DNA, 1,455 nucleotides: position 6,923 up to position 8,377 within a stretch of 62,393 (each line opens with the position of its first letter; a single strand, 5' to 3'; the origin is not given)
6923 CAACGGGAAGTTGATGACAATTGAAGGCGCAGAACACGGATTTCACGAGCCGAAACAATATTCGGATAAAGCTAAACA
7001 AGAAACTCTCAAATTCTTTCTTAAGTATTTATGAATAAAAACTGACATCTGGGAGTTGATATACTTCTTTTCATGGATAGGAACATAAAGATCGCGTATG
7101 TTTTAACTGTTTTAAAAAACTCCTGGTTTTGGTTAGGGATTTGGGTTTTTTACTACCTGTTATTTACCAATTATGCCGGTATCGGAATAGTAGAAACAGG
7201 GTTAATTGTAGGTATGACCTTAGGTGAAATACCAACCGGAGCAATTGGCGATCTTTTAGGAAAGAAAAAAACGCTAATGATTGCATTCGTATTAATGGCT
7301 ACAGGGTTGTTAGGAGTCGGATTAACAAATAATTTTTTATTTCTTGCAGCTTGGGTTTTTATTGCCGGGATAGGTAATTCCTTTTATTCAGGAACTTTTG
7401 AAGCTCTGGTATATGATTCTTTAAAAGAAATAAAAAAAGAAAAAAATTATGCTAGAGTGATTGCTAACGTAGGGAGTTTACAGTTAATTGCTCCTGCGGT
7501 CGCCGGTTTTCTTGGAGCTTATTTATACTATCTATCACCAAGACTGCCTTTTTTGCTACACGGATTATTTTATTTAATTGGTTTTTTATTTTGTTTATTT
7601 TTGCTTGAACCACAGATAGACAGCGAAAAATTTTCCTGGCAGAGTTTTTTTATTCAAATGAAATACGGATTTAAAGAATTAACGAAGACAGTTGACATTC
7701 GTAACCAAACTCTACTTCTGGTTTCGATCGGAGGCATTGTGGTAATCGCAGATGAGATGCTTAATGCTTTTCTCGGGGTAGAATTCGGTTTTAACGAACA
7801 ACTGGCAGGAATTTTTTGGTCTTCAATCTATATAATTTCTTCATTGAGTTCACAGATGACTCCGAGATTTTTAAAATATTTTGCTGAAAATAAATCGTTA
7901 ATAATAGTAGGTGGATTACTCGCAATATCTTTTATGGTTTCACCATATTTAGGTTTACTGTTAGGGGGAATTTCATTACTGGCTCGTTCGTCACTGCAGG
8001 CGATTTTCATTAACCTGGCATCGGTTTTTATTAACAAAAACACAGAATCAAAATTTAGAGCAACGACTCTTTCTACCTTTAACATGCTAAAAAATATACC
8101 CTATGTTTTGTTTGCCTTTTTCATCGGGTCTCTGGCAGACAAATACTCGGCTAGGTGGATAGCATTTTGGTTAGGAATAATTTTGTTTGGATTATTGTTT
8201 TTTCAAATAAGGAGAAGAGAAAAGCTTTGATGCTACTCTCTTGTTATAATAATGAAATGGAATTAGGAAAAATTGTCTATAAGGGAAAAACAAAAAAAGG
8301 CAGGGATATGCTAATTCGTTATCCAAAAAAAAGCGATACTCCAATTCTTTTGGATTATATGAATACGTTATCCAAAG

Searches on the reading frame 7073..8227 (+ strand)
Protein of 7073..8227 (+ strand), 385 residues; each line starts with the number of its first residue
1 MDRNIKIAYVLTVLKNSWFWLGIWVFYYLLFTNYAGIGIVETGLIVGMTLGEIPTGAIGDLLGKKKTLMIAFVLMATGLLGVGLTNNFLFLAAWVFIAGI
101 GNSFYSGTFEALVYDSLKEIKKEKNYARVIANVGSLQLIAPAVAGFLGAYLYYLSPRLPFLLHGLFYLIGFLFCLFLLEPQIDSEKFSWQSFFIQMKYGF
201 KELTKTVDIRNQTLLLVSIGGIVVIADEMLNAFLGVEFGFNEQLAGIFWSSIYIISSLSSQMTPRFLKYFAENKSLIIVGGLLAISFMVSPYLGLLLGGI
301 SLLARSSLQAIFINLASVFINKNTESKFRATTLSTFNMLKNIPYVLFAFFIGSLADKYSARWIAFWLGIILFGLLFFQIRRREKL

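Call 57: search_protein_families(library=pfam, proteins=[window:7073-8227:+], max_evalue=0.00001)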
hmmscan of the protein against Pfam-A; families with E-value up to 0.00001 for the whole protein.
window:7073-8227:+ (385 aa): 1 family
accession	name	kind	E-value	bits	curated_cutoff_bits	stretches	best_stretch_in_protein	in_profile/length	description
PF07690.21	MFS_1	-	1.5e-27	96.8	33.4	1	23-346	15-345/347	Major Facilitator Superfamily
